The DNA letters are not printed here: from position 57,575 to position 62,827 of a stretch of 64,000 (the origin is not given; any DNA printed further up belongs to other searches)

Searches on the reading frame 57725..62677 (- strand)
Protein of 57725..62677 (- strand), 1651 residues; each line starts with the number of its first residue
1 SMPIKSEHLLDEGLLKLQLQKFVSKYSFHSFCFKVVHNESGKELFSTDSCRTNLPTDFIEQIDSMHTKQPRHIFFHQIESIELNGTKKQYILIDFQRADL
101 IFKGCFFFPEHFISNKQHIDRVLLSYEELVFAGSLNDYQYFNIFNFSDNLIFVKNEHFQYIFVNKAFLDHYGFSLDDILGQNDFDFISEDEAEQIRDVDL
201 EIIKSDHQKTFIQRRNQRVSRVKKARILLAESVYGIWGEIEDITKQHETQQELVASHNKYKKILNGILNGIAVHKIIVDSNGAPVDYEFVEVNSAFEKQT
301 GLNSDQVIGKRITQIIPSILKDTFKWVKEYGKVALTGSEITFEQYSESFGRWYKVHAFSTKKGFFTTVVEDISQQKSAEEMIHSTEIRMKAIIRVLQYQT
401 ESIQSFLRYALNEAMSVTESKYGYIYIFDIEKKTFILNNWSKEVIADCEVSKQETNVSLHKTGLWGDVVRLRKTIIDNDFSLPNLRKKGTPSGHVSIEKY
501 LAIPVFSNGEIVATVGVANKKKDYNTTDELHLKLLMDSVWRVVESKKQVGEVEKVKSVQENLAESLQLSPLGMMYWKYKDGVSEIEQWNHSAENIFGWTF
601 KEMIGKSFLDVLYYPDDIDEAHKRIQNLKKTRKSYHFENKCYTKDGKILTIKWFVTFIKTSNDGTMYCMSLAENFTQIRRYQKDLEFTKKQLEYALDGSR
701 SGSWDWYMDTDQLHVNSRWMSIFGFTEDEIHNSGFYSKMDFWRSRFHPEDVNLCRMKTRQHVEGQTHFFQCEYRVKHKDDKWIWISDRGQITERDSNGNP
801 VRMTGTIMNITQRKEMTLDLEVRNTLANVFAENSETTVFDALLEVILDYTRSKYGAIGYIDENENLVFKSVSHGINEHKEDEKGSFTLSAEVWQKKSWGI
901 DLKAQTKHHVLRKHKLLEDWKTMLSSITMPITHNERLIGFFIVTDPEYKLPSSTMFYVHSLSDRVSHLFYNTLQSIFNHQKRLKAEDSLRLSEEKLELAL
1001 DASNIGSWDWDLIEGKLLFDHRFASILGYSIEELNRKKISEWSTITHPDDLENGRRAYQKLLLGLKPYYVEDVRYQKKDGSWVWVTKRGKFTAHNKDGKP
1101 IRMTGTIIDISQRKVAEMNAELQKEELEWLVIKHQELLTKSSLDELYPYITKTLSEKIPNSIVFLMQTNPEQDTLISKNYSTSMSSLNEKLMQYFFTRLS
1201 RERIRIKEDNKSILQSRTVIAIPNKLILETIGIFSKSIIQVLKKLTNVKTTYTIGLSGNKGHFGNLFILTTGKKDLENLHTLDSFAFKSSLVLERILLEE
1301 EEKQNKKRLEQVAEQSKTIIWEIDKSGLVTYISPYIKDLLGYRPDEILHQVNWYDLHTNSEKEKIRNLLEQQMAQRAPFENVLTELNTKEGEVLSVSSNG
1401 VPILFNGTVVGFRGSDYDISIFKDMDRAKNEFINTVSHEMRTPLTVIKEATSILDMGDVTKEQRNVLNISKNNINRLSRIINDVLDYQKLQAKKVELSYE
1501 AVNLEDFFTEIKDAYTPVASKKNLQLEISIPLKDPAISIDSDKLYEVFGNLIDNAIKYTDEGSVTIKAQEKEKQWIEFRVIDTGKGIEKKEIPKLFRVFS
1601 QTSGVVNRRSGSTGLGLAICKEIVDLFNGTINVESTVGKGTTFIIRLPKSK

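Call 38: search_protein_families(library=pfam, proteins=[window:57725-62677:-], max_evalue=0.01)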
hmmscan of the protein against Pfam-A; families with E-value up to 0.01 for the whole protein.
window:57725-62677:- (1651 aa): 12 families
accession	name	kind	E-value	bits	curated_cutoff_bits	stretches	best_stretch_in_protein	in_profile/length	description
PF08447.18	PAS_3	-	1.7e-64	214.5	25.6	4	713-807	2-89/89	PAS fold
PF13426.13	PAS_9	-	1.3e-37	128.7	27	4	578-667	8-93/103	PAS domain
PF00989.32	PAS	-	4.3e-36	123.8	22.6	3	1308-1411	2-105/113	PAS fold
PF02518.31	HATPase_c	-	2.2e-30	105.8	26.4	1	1540-1650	2-110/111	Histidine kinase-, DNA gyrase B-, and HSP90-like ATPase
PF13185.12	GAF_2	-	5.3e-27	95.1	28.6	2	401-544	2-136/136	GAF domain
PF08448.16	PAS_4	-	7.1e-24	84.6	23.1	2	147-208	4-65/110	PAS fold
PF13188.13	PAS_8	-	1.6e-20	72.6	21.8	1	140-192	3-55/65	PAS domain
PF00512.31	HisKA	-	4.7e-17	62.2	26.9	1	1428-1492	1-65/66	His Kinase A (phospho-acceptor) domain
PF01590.32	GAF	-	1.7e-07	32.3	22.4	1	403-536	2-126/133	GAF domain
PF13589.12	HATPase_c_3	-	0.00016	22.1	25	1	1550-1617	9-77/137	Histidine kinase-, DNA gyrase B-, and HSP90-like ATPase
PF14501.12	HATPase_c_5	-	0.00016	22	22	1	1543-1635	5-90/102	GHKL domain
PF11525.13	CopK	-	0.00027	20.9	23.8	0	1075-1104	9-38/70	Copper resistance protein K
